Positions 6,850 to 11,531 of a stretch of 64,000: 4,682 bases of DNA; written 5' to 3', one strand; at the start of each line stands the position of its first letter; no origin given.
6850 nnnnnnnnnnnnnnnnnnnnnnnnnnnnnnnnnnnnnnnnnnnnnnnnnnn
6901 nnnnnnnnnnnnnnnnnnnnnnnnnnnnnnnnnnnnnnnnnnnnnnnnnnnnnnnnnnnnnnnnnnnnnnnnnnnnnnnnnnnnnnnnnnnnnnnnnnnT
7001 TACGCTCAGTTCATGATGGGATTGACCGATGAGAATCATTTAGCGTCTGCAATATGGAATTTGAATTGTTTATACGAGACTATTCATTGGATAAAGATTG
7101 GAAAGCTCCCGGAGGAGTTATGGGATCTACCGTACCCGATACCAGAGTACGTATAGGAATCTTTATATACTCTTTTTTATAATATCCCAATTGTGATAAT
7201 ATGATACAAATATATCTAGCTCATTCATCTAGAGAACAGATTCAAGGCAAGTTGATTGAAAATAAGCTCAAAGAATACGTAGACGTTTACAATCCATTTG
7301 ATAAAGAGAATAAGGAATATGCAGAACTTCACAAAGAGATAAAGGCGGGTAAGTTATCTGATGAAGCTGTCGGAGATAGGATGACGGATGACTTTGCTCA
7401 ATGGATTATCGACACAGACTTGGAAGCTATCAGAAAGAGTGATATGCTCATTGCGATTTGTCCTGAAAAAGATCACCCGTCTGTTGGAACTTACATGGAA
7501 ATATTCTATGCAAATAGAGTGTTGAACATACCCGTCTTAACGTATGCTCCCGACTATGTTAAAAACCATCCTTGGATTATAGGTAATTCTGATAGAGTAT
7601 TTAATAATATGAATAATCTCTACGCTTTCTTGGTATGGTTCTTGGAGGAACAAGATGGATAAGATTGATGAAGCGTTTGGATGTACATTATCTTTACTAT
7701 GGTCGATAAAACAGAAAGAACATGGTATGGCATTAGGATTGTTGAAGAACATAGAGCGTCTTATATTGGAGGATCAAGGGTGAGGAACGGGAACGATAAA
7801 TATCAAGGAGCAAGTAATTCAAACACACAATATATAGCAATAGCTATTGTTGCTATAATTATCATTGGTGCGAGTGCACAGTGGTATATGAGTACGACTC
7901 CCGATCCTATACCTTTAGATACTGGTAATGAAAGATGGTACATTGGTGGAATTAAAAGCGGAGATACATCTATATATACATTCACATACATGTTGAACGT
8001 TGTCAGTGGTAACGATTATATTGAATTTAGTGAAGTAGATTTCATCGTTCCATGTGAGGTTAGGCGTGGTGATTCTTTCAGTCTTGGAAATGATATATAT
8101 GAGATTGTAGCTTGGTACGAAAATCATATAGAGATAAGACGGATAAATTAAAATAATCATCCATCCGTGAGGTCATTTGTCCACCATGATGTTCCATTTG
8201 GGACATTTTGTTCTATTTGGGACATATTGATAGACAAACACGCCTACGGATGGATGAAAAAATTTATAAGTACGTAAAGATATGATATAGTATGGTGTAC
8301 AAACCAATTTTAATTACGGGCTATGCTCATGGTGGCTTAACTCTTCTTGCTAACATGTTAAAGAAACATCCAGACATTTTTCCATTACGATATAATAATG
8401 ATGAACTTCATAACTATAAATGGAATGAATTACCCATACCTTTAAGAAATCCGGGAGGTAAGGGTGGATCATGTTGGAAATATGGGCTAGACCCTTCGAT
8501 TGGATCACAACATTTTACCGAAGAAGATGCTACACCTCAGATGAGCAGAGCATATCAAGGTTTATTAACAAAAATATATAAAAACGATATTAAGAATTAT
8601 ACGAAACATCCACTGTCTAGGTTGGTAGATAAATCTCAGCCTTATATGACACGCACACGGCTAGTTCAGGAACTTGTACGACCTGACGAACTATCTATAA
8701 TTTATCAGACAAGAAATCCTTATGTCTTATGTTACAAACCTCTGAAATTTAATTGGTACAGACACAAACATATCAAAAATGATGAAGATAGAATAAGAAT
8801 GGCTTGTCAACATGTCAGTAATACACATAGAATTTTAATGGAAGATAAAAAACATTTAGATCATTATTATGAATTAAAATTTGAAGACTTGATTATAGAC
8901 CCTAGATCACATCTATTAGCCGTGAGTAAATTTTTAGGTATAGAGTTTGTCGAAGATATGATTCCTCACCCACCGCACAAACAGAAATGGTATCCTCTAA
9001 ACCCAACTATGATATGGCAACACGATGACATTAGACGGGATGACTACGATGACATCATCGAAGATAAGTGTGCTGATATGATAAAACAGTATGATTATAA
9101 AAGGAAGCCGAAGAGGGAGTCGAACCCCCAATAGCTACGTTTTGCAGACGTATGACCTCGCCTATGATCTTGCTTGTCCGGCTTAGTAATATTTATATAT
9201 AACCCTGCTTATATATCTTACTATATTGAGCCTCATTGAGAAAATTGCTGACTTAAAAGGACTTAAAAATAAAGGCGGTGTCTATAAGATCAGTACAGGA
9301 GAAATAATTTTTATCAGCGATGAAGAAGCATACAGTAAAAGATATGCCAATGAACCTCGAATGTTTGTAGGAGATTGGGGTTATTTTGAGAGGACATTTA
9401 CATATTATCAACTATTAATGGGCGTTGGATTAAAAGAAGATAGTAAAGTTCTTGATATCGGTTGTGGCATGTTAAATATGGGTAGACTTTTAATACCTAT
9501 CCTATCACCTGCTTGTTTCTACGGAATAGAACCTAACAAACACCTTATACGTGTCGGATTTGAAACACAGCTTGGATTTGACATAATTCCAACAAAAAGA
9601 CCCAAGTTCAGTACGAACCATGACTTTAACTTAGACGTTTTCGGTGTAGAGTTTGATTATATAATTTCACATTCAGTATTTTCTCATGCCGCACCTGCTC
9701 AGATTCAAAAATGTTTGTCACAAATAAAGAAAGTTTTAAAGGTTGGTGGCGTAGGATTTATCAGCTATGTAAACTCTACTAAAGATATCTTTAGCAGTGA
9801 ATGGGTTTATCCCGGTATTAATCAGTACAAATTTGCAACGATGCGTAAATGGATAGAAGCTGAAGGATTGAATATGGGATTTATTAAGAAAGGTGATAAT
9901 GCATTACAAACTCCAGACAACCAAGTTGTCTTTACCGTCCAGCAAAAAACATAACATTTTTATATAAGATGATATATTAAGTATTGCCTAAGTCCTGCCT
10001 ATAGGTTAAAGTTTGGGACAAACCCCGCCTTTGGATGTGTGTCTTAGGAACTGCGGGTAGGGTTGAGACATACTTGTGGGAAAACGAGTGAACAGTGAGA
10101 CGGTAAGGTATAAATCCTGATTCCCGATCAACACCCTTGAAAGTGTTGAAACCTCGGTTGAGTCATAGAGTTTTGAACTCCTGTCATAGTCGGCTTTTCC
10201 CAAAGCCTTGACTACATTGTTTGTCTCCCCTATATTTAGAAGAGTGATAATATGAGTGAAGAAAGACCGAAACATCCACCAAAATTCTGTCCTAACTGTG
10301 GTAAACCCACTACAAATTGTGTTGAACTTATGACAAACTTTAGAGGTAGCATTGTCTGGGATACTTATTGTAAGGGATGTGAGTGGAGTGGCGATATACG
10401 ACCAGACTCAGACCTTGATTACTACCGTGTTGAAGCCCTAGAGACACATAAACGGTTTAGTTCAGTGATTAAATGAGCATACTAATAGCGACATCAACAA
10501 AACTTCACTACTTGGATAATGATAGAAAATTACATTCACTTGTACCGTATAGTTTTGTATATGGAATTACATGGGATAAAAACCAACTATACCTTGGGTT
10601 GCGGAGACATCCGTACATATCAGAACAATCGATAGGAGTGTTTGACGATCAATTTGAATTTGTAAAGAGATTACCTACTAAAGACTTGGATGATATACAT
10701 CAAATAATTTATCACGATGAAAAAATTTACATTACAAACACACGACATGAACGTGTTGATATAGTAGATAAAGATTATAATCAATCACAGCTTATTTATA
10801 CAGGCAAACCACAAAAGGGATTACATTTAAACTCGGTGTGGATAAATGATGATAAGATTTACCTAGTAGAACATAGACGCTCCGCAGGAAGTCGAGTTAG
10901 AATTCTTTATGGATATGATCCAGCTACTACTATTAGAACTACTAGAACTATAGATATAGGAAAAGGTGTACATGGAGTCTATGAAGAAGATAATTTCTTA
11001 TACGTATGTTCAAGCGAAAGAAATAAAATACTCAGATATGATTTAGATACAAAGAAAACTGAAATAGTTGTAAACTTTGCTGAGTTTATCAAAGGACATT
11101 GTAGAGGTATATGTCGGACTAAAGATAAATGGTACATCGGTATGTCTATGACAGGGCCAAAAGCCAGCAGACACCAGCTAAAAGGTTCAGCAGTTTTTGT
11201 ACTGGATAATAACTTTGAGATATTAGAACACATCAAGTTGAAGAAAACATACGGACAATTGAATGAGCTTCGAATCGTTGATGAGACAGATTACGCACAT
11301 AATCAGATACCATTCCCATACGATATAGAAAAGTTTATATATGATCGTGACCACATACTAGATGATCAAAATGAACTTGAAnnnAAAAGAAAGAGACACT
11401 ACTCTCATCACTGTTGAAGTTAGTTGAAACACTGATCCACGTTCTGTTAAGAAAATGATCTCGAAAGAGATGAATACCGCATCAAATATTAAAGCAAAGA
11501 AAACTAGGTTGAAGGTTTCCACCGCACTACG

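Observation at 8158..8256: Two copies of a roughly 100-nt element bounded by 10-bp inverted repeats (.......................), 33 kb apart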

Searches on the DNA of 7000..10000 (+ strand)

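Call 8: search_dna_similar(query=window:7000-10000:+, collection=phages, mode=near, max_rows=15)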
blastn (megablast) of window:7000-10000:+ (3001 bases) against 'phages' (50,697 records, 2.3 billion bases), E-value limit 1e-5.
No match.

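Call 12: search_rna_families(source=window, start=8100, end=8320, threshold=evalue, max_evalue=10)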
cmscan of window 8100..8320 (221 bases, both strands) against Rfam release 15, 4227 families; matches with E-value up to 10: 11.
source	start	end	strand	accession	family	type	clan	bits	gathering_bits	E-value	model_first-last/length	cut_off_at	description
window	8154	8260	-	RF00886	MIR807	Gene; miRNA;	-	24.6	113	0.0045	1-176/176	no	MIR807 microRNA precursor family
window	8154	8260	+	RF00886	MIR807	Gene; miRNA;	-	20.9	113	0.037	1-176/176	no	MIR807 microRNA precursor family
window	8157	8257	-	RF03800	mir-4477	Gene; miRNA;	-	20.1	74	0.13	1-81/81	no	mir-4477 microRNA precursor family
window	8146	8268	-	RF04225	MIR7502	Gene; miRNA;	-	18.4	71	9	1-143/143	no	MIR7502 microRNA precursor family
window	8155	8259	-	RF04263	MIR2593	Gene; miRNA;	-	17.7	96.2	1.6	1-116/116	no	MIR2593 microRNA precursor family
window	8157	8257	+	RF03800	mir-4477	Gene; miRNA;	-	15.3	74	2.4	1-81/81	no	mir-4477 microRNA precursor family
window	8240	8298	+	RF00150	SNORD42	Gene; snRNA; snoRNA; CD-box;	-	14.8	39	9.7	1-68/68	no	Small nucleolar RNA SNORD42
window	8128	8180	+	RF00280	SNORD51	Gene; snRNA; snoRNA; CD-box;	CL00054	14.4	50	8.3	1-79/79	no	Small nucleolar RNA SNORD51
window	8118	8167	-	RF01182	SNORD11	Gene; snRNA; snoRNA; CD-box;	CL00103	14.3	55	6.3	1-84/84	no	Small nucleolar RNA SNORD11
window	8160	8254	+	RF03173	mir-4504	Gene; miRNA;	-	13.5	104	6.1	1-92/92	no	mir-4504 microRNA precursor family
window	8157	8254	-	RF00927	mir-582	Gene; miRNA;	-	13.4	84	7.1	1-83/83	no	mir-582 microRNA precursor family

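Call 93: search_dna_similar(query=window:8150-8265:+, collection=phages, mode=distant, max_evalue=1, max_rows=10)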
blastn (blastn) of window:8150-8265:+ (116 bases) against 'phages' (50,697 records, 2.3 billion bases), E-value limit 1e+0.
No match.

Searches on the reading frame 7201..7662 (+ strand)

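Call 20: search_protein_families(library=pfam, proteins=[window:7201-7662:+], max_evalue=0.01)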
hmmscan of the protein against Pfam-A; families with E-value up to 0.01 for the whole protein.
window:7201-7662:+ (153 aa): 1 family
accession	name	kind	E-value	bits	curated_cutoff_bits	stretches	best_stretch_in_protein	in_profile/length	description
PF05014.21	Nuc_deoxyrib_tr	-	7.4e-08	33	28.8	1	12-136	13-116/117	Nucleoside 2-deoxyribosyltransferase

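Call 21: search_protein_families(library=phrogs, proteins=[window:7201-7662:+], max_evalue=0.001)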
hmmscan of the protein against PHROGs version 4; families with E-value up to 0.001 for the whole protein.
window:7201-7662:+ (153 aa): 0 families

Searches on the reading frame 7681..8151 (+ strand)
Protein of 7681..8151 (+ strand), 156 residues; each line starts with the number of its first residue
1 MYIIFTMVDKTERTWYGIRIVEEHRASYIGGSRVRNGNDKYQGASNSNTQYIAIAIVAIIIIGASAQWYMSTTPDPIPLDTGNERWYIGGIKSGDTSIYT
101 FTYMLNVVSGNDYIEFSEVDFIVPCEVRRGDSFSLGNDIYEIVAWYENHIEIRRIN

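Call 20: search_protein_families(library=pfam, proteins=[window:7681-8151:+], max_evalue=0.01)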
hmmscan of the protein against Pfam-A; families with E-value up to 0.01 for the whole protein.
window:7681-8151:+ (156 aa): 0 families

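Call 21: search_protein_families(library=phrogs, proteins=[window:7681-8151:+], max_evalue=0.001)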
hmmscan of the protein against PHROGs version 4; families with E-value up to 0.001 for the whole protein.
window:7681-8151:+ (156 aa): 0 families

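Call 53: find_homologous_proteins(query=window:7681-8151:+, max_evalue=0.001)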
Query window:7681-8151:+ (156 aa): 1 proteins with E <= 0.001 among 27 candidates.
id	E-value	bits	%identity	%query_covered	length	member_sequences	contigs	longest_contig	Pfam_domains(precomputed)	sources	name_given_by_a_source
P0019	7.8e-96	336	100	96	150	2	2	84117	-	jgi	-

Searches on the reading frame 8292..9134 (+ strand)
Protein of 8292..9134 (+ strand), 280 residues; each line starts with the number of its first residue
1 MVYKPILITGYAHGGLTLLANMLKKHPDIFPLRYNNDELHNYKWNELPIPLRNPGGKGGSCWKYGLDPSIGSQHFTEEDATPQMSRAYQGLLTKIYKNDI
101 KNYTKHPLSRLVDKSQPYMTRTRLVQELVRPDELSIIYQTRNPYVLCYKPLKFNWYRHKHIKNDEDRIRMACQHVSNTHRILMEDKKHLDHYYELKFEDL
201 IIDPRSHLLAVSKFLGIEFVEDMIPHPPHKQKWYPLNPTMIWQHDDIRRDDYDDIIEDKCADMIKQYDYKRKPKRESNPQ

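Call 20: search_protein_families(library=pfam, proteins=[window:8292-9134:+], max_evalue=0.01)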
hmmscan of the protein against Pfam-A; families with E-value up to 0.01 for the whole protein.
window:8292-9134:+ (280 aa): 2 families
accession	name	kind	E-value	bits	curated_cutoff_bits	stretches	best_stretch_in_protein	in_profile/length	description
PF13469.12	Sulfotransfer_3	-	1.4e-11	45.5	27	1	5-219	1-214/216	Sulfotransferase family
PF00685.33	Sulfotransfer_1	-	6.6e-09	36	22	1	5-222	3-186/255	Sulfotransferase domain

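Call 21: search_protein_families(library=phrogs, proteins=[window:8292-9134:+], max_evalue=0.001)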
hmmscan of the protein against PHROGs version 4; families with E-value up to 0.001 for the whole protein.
window:8292-9134:+ (280 aa): 0 families

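Call 26: find_encoding_contigs(protein=window:8292-9134:+, flank=10000, max_places=10)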
Protein window:8292-9134:+ (280 aa): 3 contigs read that carry it; 3 places shown.
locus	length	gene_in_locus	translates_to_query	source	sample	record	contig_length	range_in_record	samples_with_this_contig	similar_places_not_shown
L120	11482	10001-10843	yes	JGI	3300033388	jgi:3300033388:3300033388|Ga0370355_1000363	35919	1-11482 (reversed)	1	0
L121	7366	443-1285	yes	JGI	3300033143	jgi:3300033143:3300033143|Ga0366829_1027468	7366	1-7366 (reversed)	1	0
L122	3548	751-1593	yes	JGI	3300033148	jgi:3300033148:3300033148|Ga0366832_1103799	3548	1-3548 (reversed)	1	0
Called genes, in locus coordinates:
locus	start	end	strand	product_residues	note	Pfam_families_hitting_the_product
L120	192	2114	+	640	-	-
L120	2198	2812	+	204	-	PF00857:Isochorismatase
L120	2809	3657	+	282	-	PF02540:NAD_synthase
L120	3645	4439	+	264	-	-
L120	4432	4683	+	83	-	-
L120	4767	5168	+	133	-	PF00293:NUDIX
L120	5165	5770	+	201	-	PF01467:CTP_transf_like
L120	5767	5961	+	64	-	-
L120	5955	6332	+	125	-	-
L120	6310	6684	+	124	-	-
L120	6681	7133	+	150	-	-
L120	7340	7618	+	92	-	-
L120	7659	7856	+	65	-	-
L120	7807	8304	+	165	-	PF00383:dCMP_cyt_deam_1, PF14437:MafB19-deam (weak)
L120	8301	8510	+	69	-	-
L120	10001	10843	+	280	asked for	PF00685:Sulfotransfer_1, PF13469:Sulfotransfer_3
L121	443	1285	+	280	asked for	PF00685:Sulfotransfer_1, PF13469:Sulfotransfer_3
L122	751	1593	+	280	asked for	PF00685:Sulfotransfer_1, PF13469:Sulfotransfer_3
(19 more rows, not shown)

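Call 68: find_homologous_proteins(query=window:8292-9134:+, max_evalue=1e-10)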
Query window:8292-9134:+ (280 aa): 4 proteins with E <= 1e-10 among 303 candidates.
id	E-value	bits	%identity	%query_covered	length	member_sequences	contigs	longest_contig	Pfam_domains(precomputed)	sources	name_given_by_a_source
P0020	1.0e-194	664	100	100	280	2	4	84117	PF13469.13,PF00685.34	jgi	-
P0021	3.2e-55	206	40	96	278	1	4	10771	PF13469.13,PF00685.34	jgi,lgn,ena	-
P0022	3.6e-19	87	27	96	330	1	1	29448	PF13469.13,PF00685.34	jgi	-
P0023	3.7e-11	61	23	95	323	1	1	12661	PF13469.13,PF00685.34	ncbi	-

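Call 69: find_encoding_contigs(protein=P0021, flank=10000, max_places=3)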
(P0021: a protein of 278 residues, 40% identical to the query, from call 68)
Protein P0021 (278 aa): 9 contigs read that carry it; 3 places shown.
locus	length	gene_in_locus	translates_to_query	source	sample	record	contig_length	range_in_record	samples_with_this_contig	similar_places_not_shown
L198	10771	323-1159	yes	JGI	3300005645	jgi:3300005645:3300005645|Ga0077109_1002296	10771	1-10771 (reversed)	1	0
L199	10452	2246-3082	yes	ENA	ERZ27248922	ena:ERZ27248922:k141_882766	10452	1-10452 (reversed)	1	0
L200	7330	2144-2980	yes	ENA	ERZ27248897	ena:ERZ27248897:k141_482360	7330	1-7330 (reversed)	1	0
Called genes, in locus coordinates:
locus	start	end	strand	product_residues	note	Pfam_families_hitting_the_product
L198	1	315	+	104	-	?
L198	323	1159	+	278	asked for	PF00685:Sulfotransfer_1 (weak), PF13469:Sulfotransfer_3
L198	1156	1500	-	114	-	-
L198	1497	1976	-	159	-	PF00383:dCMP_cyt_deam_1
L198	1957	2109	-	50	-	-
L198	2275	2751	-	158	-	-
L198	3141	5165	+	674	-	PF01073:3Beta_HSD, PF01370:Epimerase, PF02719:Polysacc_synt_2 (weak), PF07993:NAD_binding_4 (faint), PF16363:GDP_Man_Dehyd, PF14528:LAGLIDADG_3 (faint), PF16363:GDP_Man_Dehyd, PF01370:Epimerase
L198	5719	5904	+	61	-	-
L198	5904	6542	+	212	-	PF13489:Methyltransf_23 (weak), PF13847:Methyltransf_31, PF08241:Methyltransf_11, PF08242:Methyltransf_12 (weak), PF13649:Methyltransf_25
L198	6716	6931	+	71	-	PF04758:Ribosomal_S30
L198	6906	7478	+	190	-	PF13489:Methyltransf_23, PF08241:Methyltransf_11, PF08242:Methyltransf_12, PF13649:Methyltransf_25 (weak)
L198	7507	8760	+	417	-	PF20208:ARPP-1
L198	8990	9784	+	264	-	PF10127:RlaP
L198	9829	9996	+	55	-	-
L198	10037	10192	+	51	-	-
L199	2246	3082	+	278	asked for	PF00685:Sulfotransfer_1 (weak), PF13469:Sulfotransfer_3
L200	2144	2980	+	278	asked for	PF00685:Sulfotransfer_1 (weak), PF13469:Sulfotransfer_3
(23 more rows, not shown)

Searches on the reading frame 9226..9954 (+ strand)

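Call 20: search_protein_families(library=pfam, proteins=[window:9226-9954:+], max_evalue=0.01)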
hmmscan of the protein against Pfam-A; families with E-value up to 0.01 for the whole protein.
window:9226-9954:+ (242 aa): 6 families
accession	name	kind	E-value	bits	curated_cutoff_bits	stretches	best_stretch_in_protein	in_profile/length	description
PF08242.18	Methyltransf_12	-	4e-10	40.7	30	1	76-176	1-97/98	Methyltransferase domain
PF13847.12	Methyltransf_31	-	9.6e-09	35.5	27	1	70-187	2-117/145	Methyltransferase domain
PF13649.12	Methyltransf_25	-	2.1e-07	31.9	27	1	75-175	1-97/97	Methyltransferase domain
PF13489.12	Methyltransf_23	-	6.7e-06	26.4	27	1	69-185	20-122/164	Methyltransferase domain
PF08241.18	Methyltransf_11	-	0.00027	22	21.2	1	76-177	1-93/95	Methyltransferase domain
PF03848.20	TehB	-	0.00041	20.3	20.4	1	59-188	18-141/193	Tellurite resistance protein TehB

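Call 21: search_protein_families(library=phrogs, proteins=[window:9226-9954:+], max_evalue=0.001)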
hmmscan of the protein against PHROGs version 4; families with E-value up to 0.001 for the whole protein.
window:9226-9954:+ (242 aa): 1 family
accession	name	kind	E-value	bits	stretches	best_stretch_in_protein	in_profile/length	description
phrog_4752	-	other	0.00011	22.6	1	70-180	50-159/241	tRNA methyltransferase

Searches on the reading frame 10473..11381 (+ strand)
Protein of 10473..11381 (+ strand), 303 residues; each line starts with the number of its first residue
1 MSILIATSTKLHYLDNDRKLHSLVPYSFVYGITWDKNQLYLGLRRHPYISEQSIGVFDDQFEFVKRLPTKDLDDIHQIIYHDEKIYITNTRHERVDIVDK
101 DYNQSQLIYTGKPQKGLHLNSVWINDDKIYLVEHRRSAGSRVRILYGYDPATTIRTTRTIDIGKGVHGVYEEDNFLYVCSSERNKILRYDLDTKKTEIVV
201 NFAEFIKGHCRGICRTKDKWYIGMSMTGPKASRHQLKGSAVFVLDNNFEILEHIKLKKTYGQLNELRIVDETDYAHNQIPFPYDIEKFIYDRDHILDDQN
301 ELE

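Call 98: search_protein_families(library=pfam, proteins=[window:10473-11381:+], max_evalue=0.01)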
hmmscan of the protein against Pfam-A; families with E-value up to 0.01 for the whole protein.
window:10473-11381:+ (303 aa): 4 families
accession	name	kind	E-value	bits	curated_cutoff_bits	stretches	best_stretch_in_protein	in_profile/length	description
PF16261.11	DUF4915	-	9.2e-06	25.5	35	0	174-228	207-257/316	Domain of unknown function (DUF4915)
PF17170.10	DUF5128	-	0.00037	20.2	22.9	0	171-253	99-174/321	6-bladed beta-propeller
PF16222.10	DUF4881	-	0.00074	20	27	1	43-155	60-162/174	Domain of unknown function (DUF4881)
PF25210.1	Kelch_FKB95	-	0.0084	16.2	70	0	78-216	85-223/268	FKB95, Kelch-repeats domain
